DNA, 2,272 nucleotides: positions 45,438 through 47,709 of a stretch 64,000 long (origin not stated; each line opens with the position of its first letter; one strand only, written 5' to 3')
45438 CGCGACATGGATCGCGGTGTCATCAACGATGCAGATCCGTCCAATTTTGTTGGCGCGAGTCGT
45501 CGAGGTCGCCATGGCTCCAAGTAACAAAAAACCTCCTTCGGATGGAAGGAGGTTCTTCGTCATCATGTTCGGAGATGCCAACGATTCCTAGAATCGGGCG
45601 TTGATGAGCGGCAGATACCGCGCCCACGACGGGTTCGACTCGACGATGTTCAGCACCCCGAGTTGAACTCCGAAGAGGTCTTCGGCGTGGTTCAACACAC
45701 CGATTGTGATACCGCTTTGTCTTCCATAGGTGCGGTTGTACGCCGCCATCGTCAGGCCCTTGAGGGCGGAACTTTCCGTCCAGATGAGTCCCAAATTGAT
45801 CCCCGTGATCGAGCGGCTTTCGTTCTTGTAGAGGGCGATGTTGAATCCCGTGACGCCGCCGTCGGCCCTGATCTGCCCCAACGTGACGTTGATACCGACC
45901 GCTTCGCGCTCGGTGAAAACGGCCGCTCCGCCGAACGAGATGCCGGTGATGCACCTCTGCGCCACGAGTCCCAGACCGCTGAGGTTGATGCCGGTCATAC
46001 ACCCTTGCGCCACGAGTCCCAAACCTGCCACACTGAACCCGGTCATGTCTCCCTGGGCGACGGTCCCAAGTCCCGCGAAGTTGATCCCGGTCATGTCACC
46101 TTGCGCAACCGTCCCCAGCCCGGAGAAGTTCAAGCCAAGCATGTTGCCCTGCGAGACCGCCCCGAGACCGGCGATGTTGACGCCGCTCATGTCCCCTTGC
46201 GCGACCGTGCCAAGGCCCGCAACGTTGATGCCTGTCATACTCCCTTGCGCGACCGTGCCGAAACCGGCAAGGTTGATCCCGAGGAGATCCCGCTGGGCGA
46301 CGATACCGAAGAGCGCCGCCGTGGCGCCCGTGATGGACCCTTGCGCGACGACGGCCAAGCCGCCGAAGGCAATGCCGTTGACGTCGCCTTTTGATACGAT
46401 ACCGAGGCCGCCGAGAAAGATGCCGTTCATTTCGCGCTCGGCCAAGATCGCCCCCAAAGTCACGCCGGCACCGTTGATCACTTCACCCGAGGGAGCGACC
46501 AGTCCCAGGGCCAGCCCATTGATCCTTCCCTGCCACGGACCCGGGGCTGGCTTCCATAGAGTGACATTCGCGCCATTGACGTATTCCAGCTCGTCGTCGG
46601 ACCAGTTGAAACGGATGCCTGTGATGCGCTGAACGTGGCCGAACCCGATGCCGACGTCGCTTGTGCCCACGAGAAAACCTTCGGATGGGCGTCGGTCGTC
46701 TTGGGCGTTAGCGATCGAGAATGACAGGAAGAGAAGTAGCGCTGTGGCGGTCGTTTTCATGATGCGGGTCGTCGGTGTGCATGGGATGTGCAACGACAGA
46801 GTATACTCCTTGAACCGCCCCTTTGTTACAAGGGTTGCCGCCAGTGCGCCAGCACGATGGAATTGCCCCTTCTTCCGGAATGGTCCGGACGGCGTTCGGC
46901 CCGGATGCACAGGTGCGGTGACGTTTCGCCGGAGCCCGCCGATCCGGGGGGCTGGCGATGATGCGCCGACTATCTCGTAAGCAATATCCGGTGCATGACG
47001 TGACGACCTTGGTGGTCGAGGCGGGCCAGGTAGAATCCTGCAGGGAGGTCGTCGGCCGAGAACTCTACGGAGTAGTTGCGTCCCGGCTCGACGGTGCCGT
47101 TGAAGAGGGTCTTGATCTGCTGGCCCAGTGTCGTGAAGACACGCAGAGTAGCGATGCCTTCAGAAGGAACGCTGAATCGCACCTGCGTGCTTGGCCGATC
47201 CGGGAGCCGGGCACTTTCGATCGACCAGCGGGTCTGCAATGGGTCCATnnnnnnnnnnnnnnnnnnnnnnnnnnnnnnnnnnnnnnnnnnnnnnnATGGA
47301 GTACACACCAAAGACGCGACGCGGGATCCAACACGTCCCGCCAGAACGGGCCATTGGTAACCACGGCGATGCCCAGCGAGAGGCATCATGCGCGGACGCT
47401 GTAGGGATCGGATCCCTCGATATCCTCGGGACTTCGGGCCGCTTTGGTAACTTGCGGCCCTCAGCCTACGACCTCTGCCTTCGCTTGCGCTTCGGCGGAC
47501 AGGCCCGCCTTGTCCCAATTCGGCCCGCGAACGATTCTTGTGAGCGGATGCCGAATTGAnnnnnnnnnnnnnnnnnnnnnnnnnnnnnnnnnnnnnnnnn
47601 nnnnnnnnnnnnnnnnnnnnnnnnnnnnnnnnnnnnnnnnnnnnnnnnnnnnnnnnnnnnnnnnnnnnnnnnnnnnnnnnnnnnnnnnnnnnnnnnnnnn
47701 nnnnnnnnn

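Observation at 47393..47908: Tandem tRNA-Val(TAC) genes, one intact and one interrupted by three hairpin-rich insertions in the T-loop, anticodon loop and D-loop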

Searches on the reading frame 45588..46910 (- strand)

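Call 89: search_protein_families(library=ncbifam, proteins=[window:45588-46910:-], max_evalue=0.01)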
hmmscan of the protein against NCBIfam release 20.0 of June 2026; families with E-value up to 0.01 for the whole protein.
window:45588-46910:- (440 aa): 2 families
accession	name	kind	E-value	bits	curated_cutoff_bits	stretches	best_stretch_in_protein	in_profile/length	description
NF047437.1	VC2662_fam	equivalog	2.3e-05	23.9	140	1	341-426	48-134/187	VC2662 family protein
NF047436.1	LA_2272_repeat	domain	0.0018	18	25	1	403-425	6-29/30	LA_2272 family surface repeat-containing protein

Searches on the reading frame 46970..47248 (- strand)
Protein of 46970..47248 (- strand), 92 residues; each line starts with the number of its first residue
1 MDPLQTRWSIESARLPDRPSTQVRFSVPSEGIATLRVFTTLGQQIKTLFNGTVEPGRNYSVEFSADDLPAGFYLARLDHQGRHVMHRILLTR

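Call 26: find_homologous_proteins(query=window:46970-47248:-, max_evalue=1e-8)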
Query window:46970-47248:- (92 aa): 7 proteins with E <= 1e-8 among 8 candidates.
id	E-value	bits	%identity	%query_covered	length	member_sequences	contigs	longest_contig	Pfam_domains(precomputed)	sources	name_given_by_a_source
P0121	1.2e-54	200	100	100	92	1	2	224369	-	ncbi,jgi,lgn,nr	ncbi:MAG: T9SS type A sorting domain-containing protein [Bacteroidetes bacterium]|jgi:hypothetical p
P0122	2.1e-42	161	78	99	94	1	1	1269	-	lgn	-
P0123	3.6e-40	154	78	95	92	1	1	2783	-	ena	-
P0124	1.6e-39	151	76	100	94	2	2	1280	-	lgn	-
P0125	6.8e-35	137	73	93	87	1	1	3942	-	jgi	jgi:hypothetical protein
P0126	7.7e-35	137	71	95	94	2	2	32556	-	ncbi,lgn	-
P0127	8.3e-35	136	76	89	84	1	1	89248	-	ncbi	-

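Call 27: find_encoding_contigs(protein=P0127, flank=6000, max_places=3)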
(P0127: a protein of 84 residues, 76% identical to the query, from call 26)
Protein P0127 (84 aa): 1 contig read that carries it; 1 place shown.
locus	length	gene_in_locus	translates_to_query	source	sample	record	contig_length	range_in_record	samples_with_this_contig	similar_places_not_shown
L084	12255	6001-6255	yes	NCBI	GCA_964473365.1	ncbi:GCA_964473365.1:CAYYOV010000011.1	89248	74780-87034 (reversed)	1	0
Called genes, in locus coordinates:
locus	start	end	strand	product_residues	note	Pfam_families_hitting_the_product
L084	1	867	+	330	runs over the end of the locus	PF07584:BatA, PF00092:VWA, PF13519:VWA_2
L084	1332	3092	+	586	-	PF00092:VWA, PF13519:VWA_2, PF13414:TPR_11, PF13432:TPR_16, PF13424:TPR_12, PF00515:TPR_1, PF07719:TPR_2, PF13414:TPR_11, +8 more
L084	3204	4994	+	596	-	PF13584:BatD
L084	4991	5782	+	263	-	PF13428:TPR_14 (faint), PF13432:TPR_16, PF00515:TPR_1 (weak), PF07719:TPR_2 (weak), PF06347:SH3_4 (weak)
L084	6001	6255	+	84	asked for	-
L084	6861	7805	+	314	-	PF18962:Por_Secre_tail (weak)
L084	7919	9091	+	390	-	-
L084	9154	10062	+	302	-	PF00072:Response_reg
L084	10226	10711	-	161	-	PF00710:Asparaginase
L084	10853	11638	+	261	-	PF00072:Response_reg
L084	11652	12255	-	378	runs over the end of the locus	PF00155:Aminotran_1_2 (weak), PF00266:Aminotran_5, PF01041:DegT_DnrJ_EryC1, PF22580:KYNU_C (weak)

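Call 28: find_encoding_contigs(protein=P0126, flank=6000, max_places=3)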
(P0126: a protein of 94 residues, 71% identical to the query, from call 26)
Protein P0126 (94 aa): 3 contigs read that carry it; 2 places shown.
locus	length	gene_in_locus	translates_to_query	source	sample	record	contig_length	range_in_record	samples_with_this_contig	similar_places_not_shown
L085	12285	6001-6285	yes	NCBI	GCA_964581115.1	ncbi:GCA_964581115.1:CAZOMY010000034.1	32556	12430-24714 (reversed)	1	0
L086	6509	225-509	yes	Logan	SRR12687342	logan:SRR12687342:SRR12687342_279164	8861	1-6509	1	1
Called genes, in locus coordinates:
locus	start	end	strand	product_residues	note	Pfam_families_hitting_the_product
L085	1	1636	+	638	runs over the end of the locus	PF13584:BatD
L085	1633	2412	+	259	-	PF13428:TPR_14 (faint), PF13432:TPR_16, PF00515:TPR_1 (weak), PF07719:TPR_2 (weak), PF06347:SH3_4 (weak)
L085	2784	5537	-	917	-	PF13802:Gal_mutarotas_2, PF01055:Glyco_hydro_31_2nd, PF21365:Glyco_hydro_31_3rd, PF17137:DUF5110 (weak), PF18962:Por_Secre_tail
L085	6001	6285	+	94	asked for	-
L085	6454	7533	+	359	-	-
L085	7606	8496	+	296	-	PF00072:Response_reg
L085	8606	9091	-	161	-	PF00710:Asparaginase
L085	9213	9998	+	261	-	PF00072:Response_reg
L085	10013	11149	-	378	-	PF00155:Aminotran_1_2 (faint), PF00266:Aminotran_5, PF01041:DegT_DnrJ_EryC1, PF22580:KYNU_C (weak)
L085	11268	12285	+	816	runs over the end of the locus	PF17162:DUF5118, PF17148:DUF5117, PF16313:DUF4953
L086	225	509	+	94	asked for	-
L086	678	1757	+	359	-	-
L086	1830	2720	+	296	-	PF00072:Response_reg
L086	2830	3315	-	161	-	PF00710:Asparaginase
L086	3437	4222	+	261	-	PF00072:Response_reg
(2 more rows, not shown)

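Call 29: find_encoding_contigs(protein=P0123, flank=6000, max_places=3)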
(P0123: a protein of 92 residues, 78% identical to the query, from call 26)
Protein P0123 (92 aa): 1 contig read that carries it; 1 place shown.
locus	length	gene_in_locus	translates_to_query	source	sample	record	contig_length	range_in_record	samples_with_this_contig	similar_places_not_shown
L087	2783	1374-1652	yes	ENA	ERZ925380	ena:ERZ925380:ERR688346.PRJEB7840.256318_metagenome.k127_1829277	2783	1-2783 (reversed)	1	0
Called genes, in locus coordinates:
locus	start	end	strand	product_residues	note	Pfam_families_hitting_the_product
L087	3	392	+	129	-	?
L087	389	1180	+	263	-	PF13432:TPR_16 (weak), PF00515:TPR_1 (weak), PF07719:TPR_2 (weak), PF06347:SH3_4 (weak)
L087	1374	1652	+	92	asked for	-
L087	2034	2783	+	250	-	?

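Call 30: find_encoding_contigs(protein=P0125, flank=6000, max_places=3)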
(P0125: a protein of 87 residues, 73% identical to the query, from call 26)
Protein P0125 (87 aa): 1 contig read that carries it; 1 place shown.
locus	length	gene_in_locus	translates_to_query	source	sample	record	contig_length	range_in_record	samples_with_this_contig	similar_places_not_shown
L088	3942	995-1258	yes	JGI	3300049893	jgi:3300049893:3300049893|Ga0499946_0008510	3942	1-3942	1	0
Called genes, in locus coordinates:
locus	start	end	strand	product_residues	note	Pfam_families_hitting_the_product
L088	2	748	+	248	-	?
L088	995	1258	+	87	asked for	-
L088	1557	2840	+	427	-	PF18962:Por_Secre_tail (weak)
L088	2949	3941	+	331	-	?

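Call 35: find_encoding_contigs(protein=P0122, flank=6000, max_places=3)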
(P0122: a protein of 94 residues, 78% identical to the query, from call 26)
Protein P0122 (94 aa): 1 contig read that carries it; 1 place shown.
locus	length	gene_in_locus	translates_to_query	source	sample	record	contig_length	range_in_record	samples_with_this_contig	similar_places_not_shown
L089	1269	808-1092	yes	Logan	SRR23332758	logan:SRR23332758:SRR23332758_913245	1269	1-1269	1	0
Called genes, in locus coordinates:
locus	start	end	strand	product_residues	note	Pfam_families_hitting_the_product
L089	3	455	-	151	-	?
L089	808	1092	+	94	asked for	-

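Call 36: find_encoding_contigs(protein=P0124, flank=6000, max_places=3)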
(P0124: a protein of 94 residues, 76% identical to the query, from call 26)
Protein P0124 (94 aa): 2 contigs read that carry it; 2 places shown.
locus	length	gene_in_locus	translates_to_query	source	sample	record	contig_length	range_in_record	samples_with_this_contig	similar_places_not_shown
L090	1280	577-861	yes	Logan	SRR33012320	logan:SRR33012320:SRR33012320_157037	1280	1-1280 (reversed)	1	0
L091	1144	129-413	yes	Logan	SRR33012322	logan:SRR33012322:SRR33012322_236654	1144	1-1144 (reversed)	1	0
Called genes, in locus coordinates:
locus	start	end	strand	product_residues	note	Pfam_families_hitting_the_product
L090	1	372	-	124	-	?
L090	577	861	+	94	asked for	-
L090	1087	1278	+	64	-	?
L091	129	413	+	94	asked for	-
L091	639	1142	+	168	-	?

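Call 70: find_encoding_contigs(protein=P0121, flank=3000, max_places=6)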
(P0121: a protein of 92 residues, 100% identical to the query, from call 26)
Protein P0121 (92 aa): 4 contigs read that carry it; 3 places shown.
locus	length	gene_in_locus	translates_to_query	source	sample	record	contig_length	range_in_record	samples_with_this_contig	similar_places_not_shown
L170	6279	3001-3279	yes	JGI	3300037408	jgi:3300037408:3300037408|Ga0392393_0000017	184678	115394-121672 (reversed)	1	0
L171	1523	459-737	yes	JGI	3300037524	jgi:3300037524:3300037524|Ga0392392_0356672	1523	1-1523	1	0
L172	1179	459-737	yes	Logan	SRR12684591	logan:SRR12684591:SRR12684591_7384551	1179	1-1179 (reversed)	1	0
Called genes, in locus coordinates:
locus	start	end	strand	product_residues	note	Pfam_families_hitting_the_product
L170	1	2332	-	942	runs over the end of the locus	PF13802:Gal_mutarotas_2, PF01055:Glyco_hydro_31_2nd, PF21365:Glyco_hydro_31_3rd, PF17137:DUF5110, PF18962:Por_Secre_tail (weak)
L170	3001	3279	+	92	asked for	-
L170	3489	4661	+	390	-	-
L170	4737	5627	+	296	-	PF00072:Response_reg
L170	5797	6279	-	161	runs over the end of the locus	PF00710:Asparaginase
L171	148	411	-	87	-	-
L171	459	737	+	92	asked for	-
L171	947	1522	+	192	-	?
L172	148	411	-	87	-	-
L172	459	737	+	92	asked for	-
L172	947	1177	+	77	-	?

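Call 89: search_protein_families(library=ncbifam, proteins=[window:46970-47248:-], max_evalue=0.01)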
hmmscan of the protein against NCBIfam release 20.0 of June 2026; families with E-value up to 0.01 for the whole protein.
window:46970-47248:- (92 aa): 1 family
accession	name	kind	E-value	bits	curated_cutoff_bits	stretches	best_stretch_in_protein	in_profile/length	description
TIGR04183.1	Por_Secre_tail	domain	0.00037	20.4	23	1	20-89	8-70/72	T9SS type A sorting domain-containing protein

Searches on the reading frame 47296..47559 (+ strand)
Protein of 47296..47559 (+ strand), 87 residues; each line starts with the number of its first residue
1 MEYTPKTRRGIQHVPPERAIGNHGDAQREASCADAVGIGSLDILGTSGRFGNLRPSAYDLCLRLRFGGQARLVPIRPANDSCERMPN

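Call 72: find_homologous_proteins(query=window:47296-47559:+, max_evalue=10)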
Query window:47296-47559:+ (87 aa): 1 proteins with E <= 10 among 1 candidates.
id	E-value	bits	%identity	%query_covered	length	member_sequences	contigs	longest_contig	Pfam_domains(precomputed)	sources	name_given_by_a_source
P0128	8.6e-53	194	100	100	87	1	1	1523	-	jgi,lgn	jgi:hypothetical protein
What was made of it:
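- Tried and rejected: Searching the spurious 87-aa ORF over the block against 5.8 billion proteins found only itself (call 72).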
